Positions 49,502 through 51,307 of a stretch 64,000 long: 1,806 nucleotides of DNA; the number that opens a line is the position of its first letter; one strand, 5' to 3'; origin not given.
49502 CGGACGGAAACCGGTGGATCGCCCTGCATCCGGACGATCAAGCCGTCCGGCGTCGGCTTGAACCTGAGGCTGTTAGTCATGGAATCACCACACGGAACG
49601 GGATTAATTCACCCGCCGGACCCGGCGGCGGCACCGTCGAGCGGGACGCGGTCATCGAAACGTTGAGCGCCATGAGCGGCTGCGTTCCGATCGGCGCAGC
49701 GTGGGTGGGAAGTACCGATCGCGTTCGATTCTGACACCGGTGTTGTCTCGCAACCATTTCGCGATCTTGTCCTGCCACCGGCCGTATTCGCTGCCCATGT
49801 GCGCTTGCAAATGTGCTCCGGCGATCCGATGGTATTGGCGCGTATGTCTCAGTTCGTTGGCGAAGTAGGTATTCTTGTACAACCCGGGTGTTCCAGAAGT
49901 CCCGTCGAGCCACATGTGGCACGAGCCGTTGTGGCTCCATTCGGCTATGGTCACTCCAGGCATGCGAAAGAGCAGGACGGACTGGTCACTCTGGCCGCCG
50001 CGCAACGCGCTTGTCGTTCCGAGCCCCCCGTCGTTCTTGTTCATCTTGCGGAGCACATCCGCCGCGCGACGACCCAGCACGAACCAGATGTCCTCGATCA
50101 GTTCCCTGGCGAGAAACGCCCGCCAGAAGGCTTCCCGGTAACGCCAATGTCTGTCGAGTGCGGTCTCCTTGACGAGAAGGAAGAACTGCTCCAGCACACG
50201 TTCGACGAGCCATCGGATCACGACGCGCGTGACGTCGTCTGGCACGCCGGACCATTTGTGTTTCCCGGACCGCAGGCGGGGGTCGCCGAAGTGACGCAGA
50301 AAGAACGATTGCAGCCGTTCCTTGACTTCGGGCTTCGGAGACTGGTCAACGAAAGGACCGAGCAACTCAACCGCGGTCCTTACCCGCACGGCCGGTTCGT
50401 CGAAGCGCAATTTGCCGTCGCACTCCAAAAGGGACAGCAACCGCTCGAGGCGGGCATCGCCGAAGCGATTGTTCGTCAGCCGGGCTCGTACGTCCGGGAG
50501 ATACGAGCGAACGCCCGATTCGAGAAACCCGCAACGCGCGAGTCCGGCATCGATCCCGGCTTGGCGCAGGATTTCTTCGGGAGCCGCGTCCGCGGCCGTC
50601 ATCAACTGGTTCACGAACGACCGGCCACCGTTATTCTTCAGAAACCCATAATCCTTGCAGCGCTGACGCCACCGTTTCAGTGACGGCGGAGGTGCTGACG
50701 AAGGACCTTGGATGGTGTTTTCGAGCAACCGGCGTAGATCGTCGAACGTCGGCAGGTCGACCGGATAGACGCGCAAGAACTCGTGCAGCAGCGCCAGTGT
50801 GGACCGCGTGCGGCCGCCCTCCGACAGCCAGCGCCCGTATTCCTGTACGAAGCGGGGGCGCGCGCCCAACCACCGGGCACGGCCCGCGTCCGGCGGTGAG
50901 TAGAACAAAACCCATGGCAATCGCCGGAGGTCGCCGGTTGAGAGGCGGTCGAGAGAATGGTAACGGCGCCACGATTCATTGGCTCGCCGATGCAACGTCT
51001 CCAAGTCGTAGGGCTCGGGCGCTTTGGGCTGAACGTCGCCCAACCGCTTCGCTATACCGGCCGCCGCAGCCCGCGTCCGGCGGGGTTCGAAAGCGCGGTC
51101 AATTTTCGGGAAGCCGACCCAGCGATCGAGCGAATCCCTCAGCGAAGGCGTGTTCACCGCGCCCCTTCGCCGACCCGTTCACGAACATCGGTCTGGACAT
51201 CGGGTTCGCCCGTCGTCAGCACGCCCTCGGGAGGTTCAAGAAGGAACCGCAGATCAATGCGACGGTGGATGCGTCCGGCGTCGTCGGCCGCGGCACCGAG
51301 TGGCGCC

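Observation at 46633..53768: Complete four-gene Zorya type I-like anti-phage operon (MotA-like, MotB/OmpA-like, EH-type protein, SNF2 helicase)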

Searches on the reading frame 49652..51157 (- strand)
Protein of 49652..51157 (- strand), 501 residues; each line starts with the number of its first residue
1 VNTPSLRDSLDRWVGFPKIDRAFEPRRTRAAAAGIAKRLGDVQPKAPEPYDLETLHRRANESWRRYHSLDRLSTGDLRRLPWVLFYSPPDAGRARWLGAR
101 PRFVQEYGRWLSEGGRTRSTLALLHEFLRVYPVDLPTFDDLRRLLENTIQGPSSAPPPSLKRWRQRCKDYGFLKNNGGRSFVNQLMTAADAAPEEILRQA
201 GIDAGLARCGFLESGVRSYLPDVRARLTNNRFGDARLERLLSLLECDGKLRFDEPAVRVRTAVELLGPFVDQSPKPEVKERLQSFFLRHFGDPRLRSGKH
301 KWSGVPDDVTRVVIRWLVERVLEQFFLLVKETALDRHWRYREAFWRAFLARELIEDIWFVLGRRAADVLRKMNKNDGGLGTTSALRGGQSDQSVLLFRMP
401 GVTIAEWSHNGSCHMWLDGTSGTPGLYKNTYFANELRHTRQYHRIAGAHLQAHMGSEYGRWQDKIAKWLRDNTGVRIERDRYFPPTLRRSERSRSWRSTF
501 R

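Call 3: search_protein_families(library=padloc, proteins=[window:49652-51157:-])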
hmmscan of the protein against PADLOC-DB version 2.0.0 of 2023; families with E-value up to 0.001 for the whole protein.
window:49652-51157:- (501 aa): 11 families
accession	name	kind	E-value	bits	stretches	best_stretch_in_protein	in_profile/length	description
PDLC00622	ZorC1|ZorC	-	5.4e-114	379.6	1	5-477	3-459/462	EH signature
PDLC00626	ZorC1|ZorC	-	6.8e-58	195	1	31-482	29-456/458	EH signature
PDLC00620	ZorC1|ZorC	-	2.3e-49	166.6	1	120-476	67-417/432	EH signature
PDLC00621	ZorC1|ZorC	-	5.7e-49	165.6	1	24-478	24-463/467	EH signature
PDLC00619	ZorC1|ZorC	-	2.3e-31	107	1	172-466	155-434/437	EH signature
PDLC00613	ZorC1|ZorC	-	4.8e-18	63.2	1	181-478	185-467/570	EH signature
PDLC00625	ZorC1|ZorC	-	2.9e-12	44.1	1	172-476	173-475/551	EH signature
PDLC00616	ZorC1|ZorC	-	3.5e-10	37.2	1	271-476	268-472/575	EH signature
PDLC00617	ZorC1|ZorC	-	4.8e-10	37.2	1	266-479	236-461/483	EH signature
PDLC00614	ZorC1|ZorC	-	1e-07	29.2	1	263-415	256-403/465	EH signature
PDLC00624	ZorC1|ZorC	-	3.9e-06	24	1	275-419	270-414/560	EH signature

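Call 4: search_protein_families(library=pfam, proteins=[window:49652-51157:-], max_evalue=0.01)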
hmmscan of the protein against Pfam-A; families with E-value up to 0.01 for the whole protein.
window:49652-51157:- (501 aa): 1 family
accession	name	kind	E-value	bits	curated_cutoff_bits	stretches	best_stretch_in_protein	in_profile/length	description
PF15611.11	EH_Signature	-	5e-45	155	27.5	1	116-468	76-423/423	EH_Signature domain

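Call 11: search_solved_structures(query=window:49652-51157:-, show_alignments=1, max_evalue=0.01)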
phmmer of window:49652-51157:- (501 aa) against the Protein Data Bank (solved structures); distinct sequences matched with E-value up to 0.01: 0.

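Call 19: search_protein_families(library=ncbifam, proteins=[window:49652-51157:-], max_evalue=0.01)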
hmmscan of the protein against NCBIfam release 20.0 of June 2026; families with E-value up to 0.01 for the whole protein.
window:49652-51157:- (501 aa): 1 family
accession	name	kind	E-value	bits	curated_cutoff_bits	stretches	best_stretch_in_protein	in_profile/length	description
NF041789.2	anti-phage_ZorC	equivalog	5.3e-06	25.2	490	1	278-441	271-434/551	type I Zorya anti-phage system protein ZorC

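Call 20: find_related_loci(query=window:49652-51157:-, collection=genome_contigs, flank=10000)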
Query window:49652-51157:- (501 aa) in genome_contigs; peptide patterns used: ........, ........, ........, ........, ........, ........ (x = any residue, [..] = any of these).
23 stretches matched a pattern; 3 encode a relative of the query (tblastn E <= 1e-3); 3 distinct loci.
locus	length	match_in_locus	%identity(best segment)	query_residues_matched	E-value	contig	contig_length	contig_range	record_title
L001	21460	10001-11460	96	1-484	0e+0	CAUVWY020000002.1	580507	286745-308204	MAG: Terriglobia bacterium isolate da684f1c-8089-4822-b481-c482b3163bd6 genome assembly, contig: contig_2, whole genome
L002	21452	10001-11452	60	2-488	0e+0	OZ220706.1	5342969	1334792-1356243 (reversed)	MAG: Acidobacteriota bacterium isolate 3e01828c-349b-4d98-9675-17abf9a03cac genome assembly, chromosome: 1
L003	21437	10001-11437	61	1-488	0e+0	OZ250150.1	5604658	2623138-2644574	MAG: Candidatus Latescibacterota bacterium isolate 5c13c588-1760-4ea4-89ab-5ccd14670b69 genome assembly, chromosome: 1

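Call 34: find_homologous_proteins(query=window:49652-51157:-, max_evalue=0.00001)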
Query window:49652-51157:- (501 aa): 240 proteins with E <= 0.00001 among 8000 candidates; the best 120 are listed.
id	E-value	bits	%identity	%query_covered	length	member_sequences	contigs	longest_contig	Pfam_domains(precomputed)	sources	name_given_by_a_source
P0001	0.0e+0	1164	100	100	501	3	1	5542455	PF15611.12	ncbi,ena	-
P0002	1.3e-248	844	75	97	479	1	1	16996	PF15611.12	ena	-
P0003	1.7e-193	662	60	100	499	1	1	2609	PF15611.12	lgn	-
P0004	3.0e-193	661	62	97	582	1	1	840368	PF15611.12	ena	-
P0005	3.1e-193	661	61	96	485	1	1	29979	PF15611.12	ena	-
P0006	2.6e-191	655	61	97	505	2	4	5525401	PF15611.12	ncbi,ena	-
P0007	3.2e-191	654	60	97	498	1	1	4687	PF15611.12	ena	-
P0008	3.4e-191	654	59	98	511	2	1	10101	PF15611.12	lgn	-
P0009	1.7e-190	652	59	99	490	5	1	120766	PF15611.12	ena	-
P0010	3.2e-189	648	61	95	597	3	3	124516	PF15611.12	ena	-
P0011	4.6e-189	647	61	97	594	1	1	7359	PF15611.12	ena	-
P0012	7.7e-189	647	61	99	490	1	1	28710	PF15611.12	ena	-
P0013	1.6e-188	646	62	97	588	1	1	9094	PF15611.12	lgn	-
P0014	3.4e-188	644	58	96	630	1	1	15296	PF15611.12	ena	-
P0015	8.5e-188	643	60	97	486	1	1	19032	PF15611.12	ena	-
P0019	4.2e-186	638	59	100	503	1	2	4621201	PF15611.12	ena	-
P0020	1.9e-185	635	61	97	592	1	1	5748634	PF15611.12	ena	-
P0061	1.0e-172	593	56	100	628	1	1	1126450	PF15611.12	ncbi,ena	-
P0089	5.6e-167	574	56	99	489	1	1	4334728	PF15611.12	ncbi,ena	-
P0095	2.6e-165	569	54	97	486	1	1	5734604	PF15611.12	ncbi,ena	-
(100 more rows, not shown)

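Call 36: search_solved_structures(query=A1, show_alignments=1, max_evalue=0.01)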
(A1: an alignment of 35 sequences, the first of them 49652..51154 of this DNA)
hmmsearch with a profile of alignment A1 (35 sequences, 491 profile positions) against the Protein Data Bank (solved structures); distinct sequences matched with E-value up to 0.01: 1.
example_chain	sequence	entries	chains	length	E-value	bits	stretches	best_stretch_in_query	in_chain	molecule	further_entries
8r68_A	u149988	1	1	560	4.7e-06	28.6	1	255-363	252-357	Zorya protein ZorC EH domain-containing protein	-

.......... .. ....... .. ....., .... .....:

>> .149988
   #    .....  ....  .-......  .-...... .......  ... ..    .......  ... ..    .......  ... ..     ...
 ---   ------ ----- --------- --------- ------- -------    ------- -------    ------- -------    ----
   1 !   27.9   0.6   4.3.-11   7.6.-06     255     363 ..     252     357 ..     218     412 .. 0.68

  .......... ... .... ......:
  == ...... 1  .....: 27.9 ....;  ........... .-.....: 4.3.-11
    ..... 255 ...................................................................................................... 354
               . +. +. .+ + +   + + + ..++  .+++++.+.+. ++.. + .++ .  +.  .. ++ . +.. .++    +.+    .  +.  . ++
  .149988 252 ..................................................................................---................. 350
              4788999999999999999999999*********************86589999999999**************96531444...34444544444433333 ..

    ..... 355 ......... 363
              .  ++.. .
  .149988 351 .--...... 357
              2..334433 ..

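Call 54: predict_structure(alignment_id=A1)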
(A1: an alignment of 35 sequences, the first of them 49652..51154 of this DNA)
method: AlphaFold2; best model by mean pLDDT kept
length: 500 residues; sequences in the alignment: 35
mean_pLDDT: 83.4   pTM: 0.80
mean pLDDT of the five models: 83.4, 79.4, 79.2, 77.0, 74.9
residues with pLDDT >= 90: 238; 70-90: 169; 50-70: 68; < 50: 25
segments of 3 or more residues with pLDDT < 50: 1-3, 16-19, 492-500
pLDDT, mean of each block of 10 residues (from residue 1): 50 48 59 56 68 88 91 88 80 80 92 81 91 90 88 73 90 90 89 87 81 95 94 93 90 93 97 92 93 75 94 93 88 77 94 93 89 62 90 93 86 89 89 75 78 87 94 93 79 43
secondary structure, 60 per line:
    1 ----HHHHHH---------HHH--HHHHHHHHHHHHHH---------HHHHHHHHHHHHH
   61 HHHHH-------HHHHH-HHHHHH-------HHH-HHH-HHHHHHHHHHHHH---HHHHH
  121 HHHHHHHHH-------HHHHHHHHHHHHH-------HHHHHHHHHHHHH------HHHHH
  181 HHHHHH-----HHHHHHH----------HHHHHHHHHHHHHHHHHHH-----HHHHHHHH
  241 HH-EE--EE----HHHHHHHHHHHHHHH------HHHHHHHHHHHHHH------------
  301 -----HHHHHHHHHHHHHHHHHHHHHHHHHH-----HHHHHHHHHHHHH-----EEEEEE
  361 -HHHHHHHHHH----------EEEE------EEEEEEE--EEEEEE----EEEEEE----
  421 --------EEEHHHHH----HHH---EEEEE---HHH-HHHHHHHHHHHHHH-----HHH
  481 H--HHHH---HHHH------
elements in order: H5-10 H25-38 H48-65 H73-77 H79-84 H100-112 H116-129 H137-149 H157-169 H176-186 H192-198 H209-227 H233-242 H254-268 H275-288 H306-331 H337-349 E355-360 H362-371 E382-385 E392-398 E401-406 E411-416 E429-431 H432-436 E447-451 H459-472 H478-481 H484-487 H491-494

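Call 58: fold_search(model_id=the predicted structure, library=pdb)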
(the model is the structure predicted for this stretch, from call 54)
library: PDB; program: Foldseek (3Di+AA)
matches with E <= 10: 407; with E <= 0.001: 1
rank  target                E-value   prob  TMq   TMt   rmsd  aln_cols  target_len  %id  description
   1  8r68                  5.6e-07  1.00  0.52  0.64   6.4       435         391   18  Zorya anti-bacteriophage defense system ZorC WT (released 2024-12-04)
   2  7rwa_B                1.6e-01  0.44  0.17  0.17  15.8       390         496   13  AP2 bound to heparin and Tgn38 tyrosine cargo peptide (released 2022-03-30)
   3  6oxl_B                2.1e-01  0.41  0.17  0.16  18.0       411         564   12  CRYO-EM STRUCTURE OF PHOSPHORYLATED AP-2 (mu E302K) BOUND TO NECAP IN THE PRESENCE OF SS DNA (released 2019-09-11)
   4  4gmn_A                2.3e-01  0.54  0.23  0.21  17.8       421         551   12  Structural basis of Rpl5 recognition by Syo1 (released 2012-10-31)
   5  5frp_B                2.5e-01  0.51  0.20  0.17  16.7       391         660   13  Structure of the Pds5-Scc1 complex and implications for cohesin function (released 2016-03-02)
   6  8e2h                  2.6e-01  0.41  0.18  0.15  14.5       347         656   12  Cryo-EM structure of C-terminal arm of BIRC6 (from local refinement 4) (released 2023-02-15)
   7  5dlq_A                2.9e-01  0.47  0.18  0.11  16.7       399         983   10  Crystal structure of RanGTP-Exportin 4-eIF5A complex (released 2016-06-22)
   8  7rw8_A                3.1e-01  0.30  0.16  0.14  17.6       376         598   11  AP2 bound to heparin in the closed conformation (released 2022-03-30)
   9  8vk4_A                3.2e-01  0.14  0.12  0.03  19.3       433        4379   11  Structure of mouse RyR1 in complex with S100A1 (high-Ca2+/CFF/ATP dataset) (released 2024-02-07)
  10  7rwc_A                3.3e-01  0.25  0.17  0.14  18.7       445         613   11  AP2 bound to the APA domain of SGIP and heparin; partial signal subtraction and symmetry expansion (released 2022-03-30)
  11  9ijj_AL               3.6e-01  0.21  0.17  0.17  16.5       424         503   13  In situ structure of the central apparatus in mouse sperm axoneme. (released 2025-06-04)
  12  6uri_B                3.9e-01  0.30  0.19  0.19  17.8       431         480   14  HIV-1 Nef in complex with the CD4 cytoplasmic domain and the AP2 clathrin adaptor complex (released 2020-07-29)
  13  8oz0_2                4.5e-01  0.21  0.13  0.22  17.9       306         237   15  Structure of a human 48S translation initiation complex with eIF4F and eIF4A (released 2024-02-07)
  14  9dz6_A                4.7e-01  0.11  0.14  0.09  20.1       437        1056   12  Cryo-EM structure of yeast Exportin Msn5 bound to RanGTP and Pho4 (not modeled) (State 3-1) (released 2025-03-19)
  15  5ysu_C                4.9e-01  0.51  0.25  0.15  13.8       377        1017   13  Plumbagin in complex with CRM1-RanM189D-RanBP1 (released 2018-11-21)
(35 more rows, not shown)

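Call 78: search_protein_families(library=pfam, proteins=[L003:10001-11800:+, L003:11800-15216:+, P0010, P0014], max_evalue=0.01)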
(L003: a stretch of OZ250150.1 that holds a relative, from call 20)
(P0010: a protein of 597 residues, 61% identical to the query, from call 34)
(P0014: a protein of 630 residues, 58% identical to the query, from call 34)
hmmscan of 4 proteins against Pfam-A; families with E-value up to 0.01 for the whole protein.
L003:10001-11800:+ (599 aa): 1 family
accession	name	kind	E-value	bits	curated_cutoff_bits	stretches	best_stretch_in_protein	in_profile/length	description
PF15611.11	EH_Signature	-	1.6e-38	133.6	27.5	1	226-459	180-423/423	EH_Signature domain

L003:11800-15216:+ (1138 aa): 4 families
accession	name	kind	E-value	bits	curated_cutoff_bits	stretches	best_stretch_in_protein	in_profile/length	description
PF00176.29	SNF2-rel_dom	-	2.2e-47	162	24.9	1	507-780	1-254/290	SNF2-related domain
PF04471.18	Mrr_cat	-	2.7e-18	66.6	21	1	1012-1133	1-114/115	Restriction endonuclease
PF00271.37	Helicase_C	-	2.7e-11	44.1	23.5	1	827-934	6-110/110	Helicase conserved C-terminal domain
PF04851.21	ResIII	-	0.0038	17.6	22.5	1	503-685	3-162/164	Type III restriction enzyme, res subunit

P0010 (597 aa): 1 family
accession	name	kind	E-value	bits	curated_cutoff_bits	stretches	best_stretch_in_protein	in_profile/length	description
PF15611.11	EH_Signature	-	2.1e-42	146.4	27.5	1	29-466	4-423/423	EH_Signature domain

P0014 (630 aa): 1 family
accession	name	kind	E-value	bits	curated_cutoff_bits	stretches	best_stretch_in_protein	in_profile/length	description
PF15611.11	EH_Signature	-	1.6e-47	163.2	27.5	1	31-466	6-423/423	EH_Signature domain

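Call 79: find_encoding_contigs(protein=P0004, flank=6000, max_places=1)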
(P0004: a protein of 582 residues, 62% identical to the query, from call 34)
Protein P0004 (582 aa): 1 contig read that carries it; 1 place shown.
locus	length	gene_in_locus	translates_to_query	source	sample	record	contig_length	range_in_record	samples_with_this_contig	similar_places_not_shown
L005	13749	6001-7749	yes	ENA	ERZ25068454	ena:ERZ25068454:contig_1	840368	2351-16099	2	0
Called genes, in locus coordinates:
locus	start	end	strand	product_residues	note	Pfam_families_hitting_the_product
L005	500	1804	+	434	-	-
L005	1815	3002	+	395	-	PF01244:Peptidase_M19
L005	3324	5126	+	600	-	PF28082:ZorA-like_t1, PF01442:Apolipoprotein (faint), PF04513:Baculo_PEP_C (faint), PF05478:Prominin (faint), PF19840:DUF6317 (faint), PF07464:ApoLp-III (faint)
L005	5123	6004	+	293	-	PF00691:OmpA (weak)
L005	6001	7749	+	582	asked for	PF15611:EH_Signature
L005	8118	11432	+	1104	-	PF00176:SNF2-rel_dom, PF00271:Helicase_C, PF04471:Mrr_cat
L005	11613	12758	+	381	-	PF13623:SurA_N_2 (weak), PF13145:Rotamase_2, PF13616:Rotamase_3, PF00639:Rotamase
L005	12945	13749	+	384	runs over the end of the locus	PF01336:tRNA_anti-codon, PF01966:HD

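Call 80: find_encoding_contigs(protein=P0020, flank=6000, max_places=1)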
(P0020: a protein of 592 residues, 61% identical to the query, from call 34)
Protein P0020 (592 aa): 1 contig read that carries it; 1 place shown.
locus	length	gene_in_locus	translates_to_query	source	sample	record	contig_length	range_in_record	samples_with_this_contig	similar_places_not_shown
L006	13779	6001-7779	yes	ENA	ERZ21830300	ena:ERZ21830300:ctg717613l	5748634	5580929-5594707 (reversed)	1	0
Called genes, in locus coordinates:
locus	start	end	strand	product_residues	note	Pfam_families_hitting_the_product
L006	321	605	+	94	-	-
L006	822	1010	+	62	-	-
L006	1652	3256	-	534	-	-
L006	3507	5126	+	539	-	PF28082:ZorA-like_t1, PF07464:ApoLp-III (faint), PF01442:Apolipoprotein (faint), PF04513:Baculo_PEP_C (faint), PF05478:Prominin (faint), PF28256:CCDC171 (faint)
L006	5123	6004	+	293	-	-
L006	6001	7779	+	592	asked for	PF15611:EH_Signature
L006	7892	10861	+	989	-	PF00176:SNF2-rel_dom, PF00271:Helicase_C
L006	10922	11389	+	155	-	-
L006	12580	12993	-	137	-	-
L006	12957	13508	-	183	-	PF13274:SocA_Panacea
